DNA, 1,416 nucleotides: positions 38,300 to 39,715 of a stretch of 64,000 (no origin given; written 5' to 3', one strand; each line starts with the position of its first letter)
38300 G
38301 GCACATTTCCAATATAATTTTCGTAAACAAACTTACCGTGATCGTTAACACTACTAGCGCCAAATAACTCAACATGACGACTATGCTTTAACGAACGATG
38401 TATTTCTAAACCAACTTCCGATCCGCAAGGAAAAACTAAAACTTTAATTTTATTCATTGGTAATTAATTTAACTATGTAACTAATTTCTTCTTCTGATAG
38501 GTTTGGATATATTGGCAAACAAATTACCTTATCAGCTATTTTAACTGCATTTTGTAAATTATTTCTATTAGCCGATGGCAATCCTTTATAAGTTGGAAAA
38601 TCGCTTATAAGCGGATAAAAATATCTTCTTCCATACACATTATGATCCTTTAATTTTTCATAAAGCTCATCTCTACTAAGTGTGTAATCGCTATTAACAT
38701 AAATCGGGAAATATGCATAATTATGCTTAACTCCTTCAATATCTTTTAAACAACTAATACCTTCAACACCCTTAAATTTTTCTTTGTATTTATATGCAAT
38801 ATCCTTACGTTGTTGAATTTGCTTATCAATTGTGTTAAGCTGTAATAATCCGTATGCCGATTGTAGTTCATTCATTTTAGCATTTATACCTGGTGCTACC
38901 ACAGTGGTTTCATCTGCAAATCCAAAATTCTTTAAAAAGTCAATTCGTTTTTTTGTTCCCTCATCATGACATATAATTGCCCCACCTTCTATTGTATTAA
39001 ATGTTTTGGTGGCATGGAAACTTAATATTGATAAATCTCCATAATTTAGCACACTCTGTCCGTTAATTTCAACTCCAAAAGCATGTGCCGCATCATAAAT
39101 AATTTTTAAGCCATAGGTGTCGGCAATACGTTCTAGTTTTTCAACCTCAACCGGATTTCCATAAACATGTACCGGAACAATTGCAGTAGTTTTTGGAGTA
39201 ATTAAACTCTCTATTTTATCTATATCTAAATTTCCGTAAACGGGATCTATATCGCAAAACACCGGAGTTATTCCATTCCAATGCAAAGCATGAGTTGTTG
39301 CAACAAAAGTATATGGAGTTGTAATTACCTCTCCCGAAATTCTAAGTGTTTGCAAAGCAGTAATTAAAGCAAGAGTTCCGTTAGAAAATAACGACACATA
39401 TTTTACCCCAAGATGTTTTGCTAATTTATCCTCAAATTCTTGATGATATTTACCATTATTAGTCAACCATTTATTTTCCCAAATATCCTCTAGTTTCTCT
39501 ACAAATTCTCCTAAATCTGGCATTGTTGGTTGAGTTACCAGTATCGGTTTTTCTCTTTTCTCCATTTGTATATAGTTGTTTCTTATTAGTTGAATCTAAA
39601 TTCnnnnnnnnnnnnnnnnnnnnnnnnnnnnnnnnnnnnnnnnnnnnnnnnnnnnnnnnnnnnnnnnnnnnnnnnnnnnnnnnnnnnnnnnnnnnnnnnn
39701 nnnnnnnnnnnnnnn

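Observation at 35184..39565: Translationally coupled 5-gene cassette (DegT aminotransferase / ATP-grasp-HAD fusion / GNAT / class-V aminotransferase / small cytidylyltransferase): candidate pathway for an uncharacterised non-sugar substituent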

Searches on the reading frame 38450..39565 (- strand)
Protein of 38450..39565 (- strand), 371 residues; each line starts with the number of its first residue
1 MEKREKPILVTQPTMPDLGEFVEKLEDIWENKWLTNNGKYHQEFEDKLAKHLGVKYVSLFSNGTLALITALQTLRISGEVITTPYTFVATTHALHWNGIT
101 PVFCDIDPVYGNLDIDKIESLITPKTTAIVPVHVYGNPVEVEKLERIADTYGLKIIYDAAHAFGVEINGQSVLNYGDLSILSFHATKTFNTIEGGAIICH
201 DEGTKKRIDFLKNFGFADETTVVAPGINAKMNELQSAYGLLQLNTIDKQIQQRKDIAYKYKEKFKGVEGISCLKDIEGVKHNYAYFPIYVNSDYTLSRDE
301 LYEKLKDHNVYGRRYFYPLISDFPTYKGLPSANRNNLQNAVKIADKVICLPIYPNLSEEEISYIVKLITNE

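Call 3: search_protein_families(library=pfam, proteins=[window:38450-39565:-], max_evalue=0.01)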
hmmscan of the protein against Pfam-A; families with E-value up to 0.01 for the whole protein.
window:38450-39565:- (371 aa): 4 families
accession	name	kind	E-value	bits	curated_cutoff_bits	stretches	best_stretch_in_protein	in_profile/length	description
PF01041.23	DegT_DnrJ_EryC1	-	4.7e-103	345.6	19.8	1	20-368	6-359/360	DegT/DnrJ/EryC1/StrS aminotransferase family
PF00155.27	Aminotran_1_2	-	1.1e-06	28.6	19.7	1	38-319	41-337/361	Aminotransferase class I and II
PF01212.27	Beta_elim_lyase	-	1.3e-05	25.2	27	1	42-262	35-263/288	Beta-eliminating lyase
PF01053.26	Cys_Met_Meta_PP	-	0.0016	17.6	27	1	41-213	54-227/381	Cys/Met metabolism PLP-dependent enzyme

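Call 4: search_protein_families(library=ncbifam, proteins=[window:38450-39565:-], max_evalue=0.01)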
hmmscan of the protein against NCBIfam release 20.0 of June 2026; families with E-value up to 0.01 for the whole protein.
window:38450-39565:- (371 aa): 18 families
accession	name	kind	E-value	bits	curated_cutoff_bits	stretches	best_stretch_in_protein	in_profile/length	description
TIGR04427.1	PLP_DesI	equivalog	1.5e-96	323.9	650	1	6-368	19-379/390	dTDP-4-dehydro-6-deoxyglucose aminotransferase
TIGR03588.1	PseC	equivalog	1.2e-70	238.3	423.5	1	24-369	16-377/380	UDP-4-amino-4,6-dideoxy-N-acetyl-beta-L-altrosamine transaminase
TIGR04181.1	NHT_00031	hypoth_equivalog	9.6e-59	199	420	1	20-351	11-357/359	LegC family aminotransferase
NF008687.0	PRK11706.1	equivalog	1.5e-52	178.6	375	1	19-369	11-371/375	dTDP-4-amino-4,6-dideoxygalactose transaminase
NF011936.0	PRK15407.1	equivalog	3.6e-48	164.4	423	2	31-215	58-251/440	lipopolysaccharide biosynthesis protein RfbH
NF008658.2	PRK11658.1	equivalog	1.3e-47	162.3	631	1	20-369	15-374/379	UDP-4-amino-4-deoxy-L-arabinose aminotransferase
TIGR02379.1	ECA_wecE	subfamily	2.4e-42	145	434.85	1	17-370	9-373/376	dTDP-4-amino-4,6-dideoxy-D-glucose transaminase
NF000586.1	PRK00011.1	subfamily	1.1e-08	34.3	335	1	99-209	129-241/404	serine hydroxymethyltransferase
TIGR00858.1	bioF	equivalog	4.1e-06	25.8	426.45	1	35-204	62-238/365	8-amino-7-oxononanoate synthase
NF005732.0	PRK07550.1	equivalog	7.5e-05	21.9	366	1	57-158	96-205/389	aminotransferase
NF040779.1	Sec_lyase_SclA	exception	0.00011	21.3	525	1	58-209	65-220/378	selenocysteine lyase SclA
TIGR01977.1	am_tr_V_EF2568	hypoth_equivalog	0.00019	20.5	377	1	43-202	48-214/376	cysteine desulfurase family protein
NF005526.0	PRK07179.1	equivalog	0.00038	19.1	428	1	35-174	95-234/407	alpha-hydroxyketone-type quorum-sensing autoinducer synthase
TIGR01325.1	O_suc_HS_sulf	equivalog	0.00088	18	510.05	1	42-217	57-233/380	O-succinylhomoserine sulfhydrylase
NF005871.0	PRK07811.1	equivalog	0.001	17.7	513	1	41-213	63-236/389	cystathionine gamma-synthase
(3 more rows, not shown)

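Call 64: search_solved_structures(query=window:38450-39565:-, max_evalue=1e-30)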
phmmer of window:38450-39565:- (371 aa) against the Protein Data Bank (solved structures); distinct sequences matched with E-value up to 1e-30: 31.
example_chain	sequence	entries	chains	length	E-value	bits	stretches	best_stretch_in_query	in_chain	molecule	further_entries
2po3_A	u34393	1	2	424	1.5e-68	235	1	5-367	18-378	4-dehydrase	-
7b0m_AAA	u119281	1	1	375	1.3e-48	169.4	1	16-370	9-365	Sugar aminotransferase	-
3frk_A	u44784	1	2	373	2.6e-46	161.8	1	22-368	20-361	QdtB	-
4lc3_A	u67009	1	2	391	4.7e-46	161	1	14-367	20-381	Putative UDP-4-amino-4-deoxy-l-arabinose--oxoglutarate aminotransferase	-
7b0d_A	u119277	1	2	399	9e-45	156.8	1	23-365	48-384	Glutamine--scyllo-inositol transaminase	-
3bn1_A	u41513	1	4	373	1.3e-41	146.4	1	27-366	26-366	Perosamine synthetase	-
3dr7_A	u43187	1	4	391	1.5e-41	146.2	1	27-366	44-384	Putative perosamine synthetase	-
2fn6_A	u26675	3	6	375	4.5e-41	144.6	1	27-365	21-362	AMINOTRANSFERASE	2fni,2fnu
3dr4_A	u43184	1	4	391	1e-40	143.5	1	27-366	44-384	Putative perosamine synthetase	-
7n63_A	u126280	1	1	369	1.2e-40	143.2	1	25-368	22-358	Putative aminotransferase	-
3uwc_A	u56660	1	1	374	1.2e-38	136.6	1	38-368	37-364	Nucleotide-sugar aminotransferase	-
7kz3_A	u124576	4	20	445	5.1e-37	131.3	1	35-368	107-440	Aminotransferase class I/II-fold pyridoxal phosphate-dependent enzyme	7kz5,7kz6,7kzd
5u1z_A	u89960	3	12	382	4.9e-36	128.1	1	20-367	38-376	Putative aminotransferase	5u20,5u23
8e75_A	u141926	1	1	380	7.4e-36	127.5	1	42-363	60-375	DegT/DnrJ/EryC1/StrS aminotransferase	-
8e77_A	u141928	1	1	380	7.4e-36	127.5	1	42-363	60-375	DegT/DnrJ/EryC1/StrS aminotransferase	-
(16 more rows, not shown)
